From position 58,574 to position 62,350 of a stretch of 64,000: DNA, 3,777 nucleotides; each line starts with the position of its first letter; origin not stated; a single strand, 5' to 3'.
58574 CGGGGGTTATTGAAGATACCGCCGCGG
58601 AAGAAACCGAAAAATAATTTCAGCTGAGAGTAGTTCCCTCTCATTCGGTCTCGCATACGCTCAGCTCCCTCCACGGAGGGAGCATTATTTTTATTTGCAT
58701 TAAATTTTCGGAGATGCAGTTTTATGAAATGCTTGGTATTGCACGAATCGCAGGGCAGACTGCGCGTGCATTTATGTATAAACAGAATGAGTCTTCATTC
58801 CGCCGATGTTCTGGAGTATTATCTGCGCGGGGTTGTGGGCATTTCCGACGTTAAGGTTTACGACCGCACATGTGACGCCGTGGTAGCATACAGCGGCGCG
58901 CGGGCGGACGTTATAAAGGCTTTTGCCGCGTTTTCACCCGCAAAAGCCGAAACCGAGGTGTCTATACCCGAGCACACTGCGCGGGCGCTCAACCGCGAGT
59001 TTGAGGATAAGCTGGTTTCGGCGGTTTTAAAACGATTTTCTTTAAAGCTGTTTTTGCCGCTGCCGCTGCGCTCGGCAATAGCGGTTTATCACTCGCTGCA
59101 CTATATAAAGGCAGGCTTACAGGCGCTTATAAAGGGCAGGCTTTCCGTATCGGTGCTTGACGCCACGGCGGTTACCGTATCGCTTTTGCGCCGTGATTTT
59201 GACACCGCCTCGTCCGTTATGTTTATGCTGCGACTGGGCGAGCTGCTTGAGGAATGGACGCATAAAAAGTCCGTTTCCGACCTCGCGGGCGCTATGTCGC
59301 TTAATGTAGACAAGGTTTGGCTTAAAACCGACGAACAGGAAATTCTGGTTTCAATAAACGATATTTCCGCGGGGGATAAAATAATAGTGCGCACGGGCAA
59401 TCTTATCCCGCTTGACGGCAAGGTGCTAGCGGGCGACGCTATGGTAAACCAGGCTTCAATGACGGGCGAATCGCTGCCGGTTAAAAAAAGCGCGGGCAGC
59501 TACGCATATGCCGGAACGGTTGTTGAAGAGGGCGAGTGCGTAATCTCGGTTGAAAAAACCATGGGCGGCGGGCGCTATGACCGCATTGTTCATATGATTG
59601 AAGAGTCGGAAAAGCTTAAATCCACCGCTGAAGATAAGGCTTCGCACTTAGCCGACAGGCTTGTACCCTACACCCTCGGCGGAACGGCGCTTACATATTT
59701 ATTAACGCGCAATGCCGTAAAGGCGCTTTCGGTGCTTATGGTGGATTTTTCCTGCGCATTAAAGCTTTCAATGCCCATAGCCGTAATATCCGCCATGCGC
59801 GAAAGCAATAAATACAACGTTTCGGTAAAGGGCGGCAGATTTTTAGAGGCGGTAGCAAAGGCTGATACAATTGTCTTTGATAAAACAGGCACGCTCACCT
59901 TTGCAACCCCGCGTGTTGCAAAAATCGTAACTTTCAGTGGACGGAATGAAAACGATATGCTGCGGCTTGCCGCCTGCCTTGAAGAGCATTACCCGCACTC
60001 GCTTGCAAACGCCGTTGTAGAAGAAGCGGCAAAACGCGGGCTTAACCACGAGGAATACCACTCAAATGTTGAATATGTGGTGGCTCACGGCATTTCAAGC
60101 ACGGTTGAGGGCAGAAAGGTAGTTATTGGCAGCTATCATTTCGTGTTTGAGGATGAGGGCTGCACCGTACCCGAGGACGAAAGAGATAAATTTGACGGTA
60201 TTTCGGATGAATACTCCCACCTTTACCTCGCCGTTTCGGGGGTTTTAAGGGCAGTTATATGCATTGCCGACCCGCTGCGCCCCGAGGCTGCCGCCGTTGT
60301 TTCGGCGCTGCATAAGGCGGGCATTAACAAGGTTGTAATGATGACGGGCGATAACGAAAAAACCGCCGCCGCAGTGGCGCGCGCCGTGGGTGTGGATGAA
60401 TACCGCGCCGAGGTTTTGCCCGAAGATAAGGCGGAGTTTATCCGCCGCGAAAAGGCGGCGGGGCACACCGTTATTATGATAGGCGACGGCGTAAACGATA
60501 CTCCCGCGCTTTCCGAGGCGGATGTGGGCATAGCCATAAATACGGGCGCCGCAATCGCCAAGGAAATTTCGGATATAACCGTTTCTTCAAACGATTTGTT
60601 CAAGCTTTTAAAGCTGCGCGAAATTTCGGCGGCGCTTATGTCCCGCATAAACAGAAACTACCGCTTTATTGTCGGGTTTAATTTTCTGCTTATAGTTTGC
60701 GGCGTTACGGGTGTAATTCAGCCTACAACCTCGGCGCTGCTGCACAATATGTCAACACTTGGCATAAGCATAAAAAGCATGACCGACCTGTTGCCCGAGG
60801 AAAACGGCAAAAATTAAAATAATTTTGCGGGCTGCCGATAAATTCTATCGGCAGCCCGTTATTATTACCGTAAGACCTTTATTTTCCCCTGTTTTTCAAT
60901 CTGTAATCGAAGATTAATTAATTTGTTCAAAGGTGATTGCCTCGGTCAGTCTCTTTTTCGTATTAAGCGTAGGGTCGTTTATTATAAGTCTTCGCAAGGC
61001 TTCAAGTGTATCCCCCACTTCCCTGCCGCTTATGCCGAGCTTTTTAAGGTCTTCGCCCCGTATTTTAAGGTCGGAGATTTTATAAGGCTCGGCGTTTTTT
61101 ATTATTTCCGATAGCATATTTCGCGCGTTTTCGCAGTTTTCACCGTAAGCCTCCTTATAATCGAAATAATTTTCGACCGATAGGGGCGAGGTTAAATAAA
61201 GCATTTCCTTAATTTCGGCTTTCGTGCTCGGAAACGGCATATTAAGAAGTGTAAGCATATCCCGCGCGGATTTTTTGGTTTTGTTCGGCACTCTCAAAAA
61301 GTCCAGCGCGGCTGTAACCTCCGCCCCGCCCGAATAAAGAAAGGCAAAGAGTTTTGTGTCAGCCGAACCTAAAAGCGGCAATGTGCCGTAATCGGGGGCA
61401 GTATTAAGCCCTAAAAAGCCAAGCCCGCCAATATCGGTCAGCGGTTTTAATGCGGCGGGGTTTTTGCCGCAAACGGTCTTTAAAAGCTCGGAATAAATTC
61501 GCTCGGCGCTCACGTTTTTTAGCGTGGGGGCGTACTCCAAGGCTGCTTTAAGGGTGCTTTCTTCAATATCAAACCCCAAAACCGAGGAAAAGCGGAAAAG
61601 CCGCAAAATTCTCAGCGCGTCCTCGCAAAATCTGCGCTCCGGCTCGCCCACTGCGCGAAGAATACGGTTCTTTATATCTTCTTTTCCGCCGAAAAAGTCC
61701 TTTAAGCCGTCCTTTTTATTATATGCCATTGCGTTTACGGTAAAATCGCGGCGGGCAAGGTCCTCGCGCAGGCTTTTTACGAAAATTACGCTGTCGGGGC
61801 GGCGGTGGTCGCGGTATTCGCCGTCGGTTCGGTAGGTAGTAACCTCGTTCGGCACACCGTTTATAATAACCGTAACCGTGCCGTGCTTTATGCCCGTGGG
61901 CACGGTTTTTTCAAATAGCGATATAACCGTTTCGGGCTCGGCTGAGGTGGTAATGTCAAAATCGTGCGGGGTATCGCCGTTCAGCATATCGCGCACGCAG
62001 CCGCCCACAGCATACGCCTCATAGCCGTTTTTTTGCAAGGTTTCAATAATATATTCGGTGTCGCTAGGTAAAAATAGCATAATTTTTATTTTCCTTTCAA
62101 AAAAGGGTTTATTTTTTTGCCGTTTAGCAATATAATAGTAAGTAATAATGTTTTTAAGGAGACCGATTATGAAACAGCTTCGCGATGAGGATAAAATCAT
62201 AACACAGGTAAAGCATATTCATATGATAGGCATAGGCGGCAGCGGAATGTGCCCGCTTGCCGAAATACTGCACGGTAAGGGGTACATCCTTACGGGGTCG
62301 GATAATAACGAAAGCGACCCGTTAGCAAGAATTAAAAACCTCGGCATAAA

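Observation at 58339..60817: P1B-6-type (SCA-motif) P-type ATPase without a CxxC domain, paired with a small membrane protein and a structured leader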

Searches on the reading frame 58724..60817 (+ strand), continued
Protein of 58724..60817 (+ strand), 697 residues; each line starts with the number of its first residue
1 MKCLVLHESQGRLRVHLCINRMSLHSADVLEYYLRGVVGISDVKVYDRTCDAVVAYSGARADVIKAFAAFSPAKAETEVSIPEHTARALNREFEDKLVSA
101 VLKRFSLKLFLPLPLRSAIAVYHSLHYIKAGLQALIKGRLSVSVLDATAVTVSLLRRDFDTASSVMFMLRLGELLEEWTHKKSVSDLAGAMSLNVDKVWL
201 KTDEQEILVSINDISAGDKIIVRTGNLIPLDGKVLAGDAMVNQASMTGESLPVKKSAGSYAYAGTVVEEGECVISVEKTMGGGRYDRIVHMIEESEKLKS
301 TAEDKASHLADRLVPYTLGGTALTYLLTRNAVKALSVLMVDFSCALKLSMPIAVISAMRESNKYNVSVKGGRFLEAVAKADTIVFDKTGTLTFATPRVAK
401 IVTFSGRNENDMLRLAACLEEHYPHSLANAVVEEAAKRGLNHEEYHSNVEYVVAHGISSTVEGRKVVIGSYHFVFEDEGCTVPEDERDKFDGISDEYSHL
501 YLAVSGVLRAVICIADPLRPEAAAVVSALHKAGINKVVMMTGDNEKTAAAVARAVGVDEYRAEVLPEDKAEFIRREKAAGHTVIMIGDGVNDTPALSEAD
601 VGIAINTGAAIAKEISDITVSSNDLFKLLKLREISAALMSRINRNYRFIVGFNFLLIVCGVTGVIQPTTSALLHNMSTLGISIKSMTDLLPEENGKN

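Call 60: find_encoding_contigs(protein=P0004, flank=10000, max_places=1)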
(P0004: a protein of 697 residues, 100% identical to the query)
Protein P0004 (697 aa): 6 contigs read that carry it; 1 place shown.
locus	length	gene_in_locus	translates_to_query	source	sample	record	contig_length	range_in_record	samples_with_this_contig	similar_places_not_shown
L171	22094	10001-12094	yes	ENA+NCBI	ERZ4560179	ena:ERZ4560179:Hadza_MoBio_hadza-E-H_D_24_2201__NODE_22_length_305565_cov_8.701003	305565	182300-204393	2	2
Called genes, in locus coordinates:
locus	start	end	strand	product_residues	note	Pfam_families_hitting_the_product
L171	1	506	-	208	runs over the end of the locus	PF06971:Put_DNA-bind_N, PF02629:CoA_binding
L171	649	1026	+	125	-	PF01475:FUR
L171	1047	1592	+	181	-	PF21349:RUBY_RBDX, PF00210:Ferritin (faint), PF02915:Rubrerythrin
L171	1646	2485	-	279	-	PF02311:AraC_binding, PF12833:HTH_18, PF00165:HTH_AraC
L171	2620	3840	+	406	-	PF01408:GFO_IDH_MocA, PF21252:Glyco_hydro_109_C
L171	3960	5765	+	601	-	PF00009:GTP_EFTU, PF22042:EF-G_D2 (weak), PF03144:GTP_EFTU_D2, PF00679:EFG_C, PF06421:LepA_C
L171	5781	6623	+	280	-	PF02557:VanY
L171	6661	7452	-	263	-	PF02517:Rce1-like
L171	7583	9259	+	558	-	PF01268:FTHFS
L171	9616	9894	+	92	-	PF19605:DUF6110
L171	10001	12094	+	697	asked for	PF00122:E1-E2_ATPase, PF00702:Hydrolase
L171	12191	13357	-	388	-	PF01743:PolyA_pol, PF12627:PolyA_pol_RNAbd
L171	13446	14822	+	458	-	PF01225:Mur_ligase, PF08245:Mur_ligase_M, PF02875:Mur_ligase_C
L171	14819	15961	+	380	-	PF01411:tRNA-synt_2c (weak), PF07973:tRNA_SAD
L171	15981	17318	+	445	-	PF09587:PGA_cap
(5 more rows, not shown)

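Call 66: search_solved_structures(query=window:58724-60814:+, max_evalue=1e-20, show_alignments=1)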
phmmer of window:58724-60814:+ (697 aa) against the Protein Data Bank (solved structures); distinct sequences matched with E-value up to 1e-20: 24.
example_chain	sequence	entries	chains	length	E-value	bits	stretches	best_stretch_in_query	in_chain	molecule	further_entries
3rfu_A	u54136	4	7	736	2.4e-72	248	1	159-679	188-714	Copper efflux ATPase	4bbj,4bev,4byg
7qbz_A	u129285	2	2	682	4.1e-64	220.8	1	127-685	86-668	Cadmium translocating P-type ATPase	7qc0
4umv_A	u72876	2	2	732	1e-63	219.5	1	124-665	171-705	ZINC-TRANSPORTING ATPASE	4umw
7r0g_A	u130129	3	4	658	3.4e-63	217.8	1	145-672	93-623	Putative copper-exporting P-type ATPase A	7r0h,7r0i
3j08_A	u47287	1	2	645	3.8e-63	217.7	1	145-672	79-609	copper-exporting P-type ATPase A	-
3j09_A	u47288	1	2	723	3.9e-63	217.6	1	144-672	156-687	copper-exporting P-type ATPase A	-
8q75_A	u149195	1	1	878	5.3e-63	217.2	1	334-670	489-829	Copper-transporting ATPase HMA4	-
8q73_A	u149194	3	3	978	7e-63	216.8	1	334-670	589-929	Copper-transporting ATPase HMA4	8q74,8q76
7si3_A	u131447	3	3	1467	4.8e-54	187.6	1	500-685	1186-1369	P-type Cu(+) transporter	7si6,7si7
7xuk_A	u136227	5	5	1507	1.2e-53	186.2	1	466-682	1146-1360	Copper-transporting ATPase 2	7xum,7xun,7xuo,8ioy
5mrw_B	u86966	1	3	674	1.4e-44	156.3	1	209-638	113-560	Potassium-transporting ATPase ATP-binding subunit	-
6hra_B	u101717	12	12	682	1.4e-44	156.3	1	209-638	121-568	Potassium-transporting ATPase ATP-binding subunit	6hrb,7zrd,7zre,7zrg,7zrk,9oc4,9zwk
7bgy_B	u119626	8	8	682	4e-44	154.8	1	209-638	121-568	Potassium-transporting ATPase ATP-binding subunit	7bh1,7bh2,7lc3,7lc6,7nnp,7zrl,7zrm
7nnl_B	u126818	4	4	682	6.9e-44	154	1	209-638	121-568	Potassium-transporting ATPase ATP-binding subunit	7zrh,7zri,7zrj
3sky_A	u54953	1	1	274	8.9e-43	150.4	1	378-645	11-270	Copper-exporting P-type ATPase B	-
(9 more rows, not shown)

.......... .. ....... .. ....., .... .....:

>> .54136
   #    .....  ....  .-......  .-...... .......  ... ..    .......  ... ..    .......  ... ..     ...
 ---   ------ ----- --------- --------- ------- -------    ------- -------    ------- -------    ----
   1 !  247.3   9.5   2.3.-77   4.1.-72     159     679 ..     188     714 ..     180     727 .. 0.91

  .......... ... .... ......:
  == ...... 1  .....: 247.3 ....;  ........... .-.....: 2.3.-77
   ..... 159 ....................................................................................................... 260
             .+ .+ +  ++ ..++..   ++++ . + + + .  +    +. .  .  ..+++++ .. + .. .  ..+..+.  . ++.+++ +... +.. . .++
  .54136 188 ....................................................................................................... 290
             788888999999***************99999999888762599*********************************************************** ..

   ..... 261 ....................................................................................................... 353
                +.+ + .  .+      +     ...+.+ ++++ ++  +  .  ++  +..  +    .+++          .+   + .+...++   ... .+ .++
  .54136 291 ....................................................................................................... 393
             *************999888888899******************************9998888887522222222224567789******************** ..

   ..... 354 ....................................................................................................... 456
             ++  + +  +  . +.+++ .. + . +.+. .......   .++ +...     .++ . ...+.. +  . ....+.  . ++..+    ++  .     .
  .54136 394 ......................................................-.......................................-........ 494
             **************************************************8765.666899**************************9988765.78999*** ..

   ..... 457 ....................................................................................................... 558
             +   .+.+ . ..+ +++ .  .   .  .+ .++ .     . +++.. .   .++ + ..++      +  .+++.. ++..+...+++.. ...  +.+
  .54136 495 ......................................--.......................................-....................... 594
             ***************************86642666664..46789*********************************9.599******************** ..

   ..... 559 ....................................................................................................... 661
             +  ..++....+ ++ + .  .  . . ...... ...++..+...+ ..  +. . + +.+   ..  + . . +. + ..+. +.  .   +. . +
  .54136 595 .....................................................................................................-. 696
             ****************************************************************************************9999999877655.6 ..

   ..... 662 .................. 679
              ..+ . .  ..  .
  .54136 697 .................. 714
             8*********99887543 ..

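Call 77: predict_structure(alignment_id=A1)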
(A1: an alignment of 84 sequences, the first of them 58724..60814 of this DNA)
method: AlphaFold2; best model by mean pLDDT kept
length: 697 residues; sequences in the alignment: 84
mean_pLDDT: 84.8   pTM: 0.75
mean pLDDT of the five models: 84.8, 84.3, 83.6, 83.5, 82.1
residues with pLDDT >= 90: 260; 70-90: 357; 50-70: 74; < 50: 6
segments of 3 or more residues with pLDDT < 50: 694-697
pLDDT, mean of each block of 10 residues (from residue 1): 86 91 85 84 88 90 88 72 71 87 90 92 93 90 87 90 84 78 68 70 86 87 83 90 61 85 81 85 59 61 76 86 92 86 80 86 86 93 93 89 92 90 78 91 67 72 87 87 90 86 94 91 95 96 87 94 90 96 91 89 77 77 90 95 91 92 88 85 87 53
secondary structure, 60 per line:
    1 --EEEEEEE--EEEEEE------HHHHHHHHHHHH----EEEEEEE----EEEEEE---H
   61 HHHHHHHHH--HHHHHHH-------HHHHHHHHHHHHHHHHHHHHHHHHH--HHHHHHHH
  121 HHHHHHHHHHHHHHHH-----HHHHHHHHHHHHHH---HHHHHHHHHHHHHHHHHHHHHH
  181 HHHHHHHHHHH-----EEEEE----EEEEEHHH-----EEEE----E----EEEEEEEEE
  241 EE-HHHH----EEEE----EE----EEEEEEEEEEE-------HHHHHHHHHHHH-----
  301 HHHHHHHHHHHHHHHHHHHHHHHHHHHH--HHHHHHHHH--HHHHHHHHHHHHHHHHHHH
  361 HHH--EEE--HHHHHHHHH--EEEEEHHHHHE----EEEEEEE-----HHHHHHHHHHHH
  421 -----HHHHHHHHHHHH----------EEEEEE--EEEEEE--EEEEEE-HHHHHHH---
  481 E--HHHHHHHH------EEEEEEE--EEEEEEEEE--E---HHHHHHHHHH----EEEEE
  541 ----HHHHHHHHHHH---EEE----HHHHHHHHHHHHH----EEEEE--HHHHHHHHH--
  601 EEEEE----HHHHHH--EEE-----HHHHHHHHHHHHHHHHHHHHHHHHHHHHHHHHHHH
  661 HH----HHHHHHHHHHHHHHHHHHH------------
elements in order (helices of 4 or more, strands of 3 or more residues): E3-9 E12-17 H24-35 E40-46 E51-56 H60-69 H72-78 H86-110 H113-136 H142-155 H159-191 E197-201 E206-210 E219-222 E232-242 H244-247 E252-255 E266-276 H284-295 H301-328 H331-339 H342-363 E366-368 H371-379 E382-386 H387-391 E397-403 H409-420 H426-437 E448-453 E456-461 E464-469 H471-477 H484-491 E498-504 E507-515 H522-531 E536-540 H545-555 E559-561 H566-578 E583-587 H590-598 E601-605 H610-615 E618-620 H626-662 H667-685

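Call 80: fold_search(model_id=the predicted structure, library=pdb)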
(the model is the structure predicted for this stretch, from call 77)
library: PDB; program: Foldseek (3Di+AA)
matches with E <= 10: 944; with E <= 0.001: 352
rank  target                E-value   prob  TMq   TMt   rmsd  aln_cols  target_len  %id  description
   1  4bbj                  1.5e-44  1.00  0.49  0.51  10.5       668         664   27  Copper-transporting PIB-ATPase in complex with beryllium fluoride representing the E2P state (released 2013-12-11)
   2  7r0g_B                8.1e-42  1.00  0.65  0.69   6.5       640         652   27  STRUCTURAL BASIS OF ION UPTAKE IN COPPER-TRANSPORTING P1B-TYPE ATPASES (released 2022-09-14)
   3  7si6                  9.4e-42  1.00  0.50  0.41  18.2       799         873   23  Structure of ATP7B in state 1 (released 2022-03-16)
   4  4umw                  1.9e-41  1.00  0.55  0.62  11.4       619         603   26  CRYSTAL STRUCTURE OF A ZINC-TRANSPORTING PIB-TYPE ATPASE IN E2.PI STATE (released 2014-08-13)
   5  7r0g_A                2.6e-41  1.00  0.67  0.70   6.4       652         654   26  STRUCTURAL BASIS OF ION UPTAKE IN COPPER-TRANSPORTING P1B-TYPE ATPASES (released 2022-09-14)
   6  7si3                  3.3e-41  1.00  0.48  0.40  18.3       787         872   22  Consensus structure of ATP7B (released 2022-03-16)
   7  7qbz                  1.0e-39  1.00  0.54  0.58  12.8       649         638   26  Crystal structure Cadmium translocating P-type ATPase (released 2022-03-23)
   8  4umv                  1.2e-39  1.00  0.50  0.56  10.7       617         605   26  CRYSTAL STRUCTURE OF A ZINC-TRANSPORTING PIB-TYPE ATPASE IN THE E2P STATE (released 2014-08-13)
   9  7xuk                  3.3e-39  1.00  0.66  0.57  15.1       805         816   23  Structure of ATP7B C983S/C985S/D1027A mutant in presence of ATOX1 (released 2023-04-26)
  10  3rfu_A                3.8e-39  1.00  0.49  0.51  11.7       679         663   27  Crystal structure of a copper-transporting PIB-type ATPase (released 2011-06-29)
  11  7si7                  4.0e-39  1.00  0.49  0.47  12.7       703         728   24  Structure of ATP7B in state 2 (released 2022-03-16)
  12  8q75                  3.5e-37  1.00  0.48  0.44  16.4       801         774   23  Copper-transporting ATPase HMA4 in E2P state with AlF (released 2024-06-26)
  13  3j09_A                5.4e-37  1.00  0.49  0.47  12.6       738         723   24  High resolution helical reconstruction of the bacterial p-type ATPase copper transporter CopA (released 2011-08-24)
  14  8q73                  1.0e-36  1.00  0.61  0.56  13.6       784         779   24  Copper-transporting ATPase HMA4 in E1 state apo (released 2024-06-26)
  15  7xun                  4.2e-36  1.00  0.66  0.63   6.8       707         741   25  Structure of ATP7B C983S/C985S/D1027A mutant (released 2023-04-26)
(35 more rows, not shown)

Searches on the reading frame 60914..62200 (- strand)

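Call 4: search_protein_families(library=pfam, proteins=[window:60914-62200:-], max_evalue=0.01)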
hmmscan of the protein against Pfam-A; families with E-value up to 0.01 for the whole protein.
window:60914-62200:- (428 aa): 3 families
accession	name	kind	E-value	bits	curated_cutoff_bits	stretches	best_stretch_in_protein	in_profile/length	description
PF01743.26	PolyA_pol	-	7.2e-37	127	23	1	62-182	1-126/126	Poly A polymerase head domain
PF12627.12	PolyA_pol_RNAbd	-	1.5e-10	41.2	22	1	209-250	1-42/64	Probable RNA and SrmB- binding site of polymerase A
PF13735.12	tRNA_NucTran2_2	-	3.5e-05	24.3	27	1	290-421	16-148/149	tRNA nucleotidyltransferase domain 2 putative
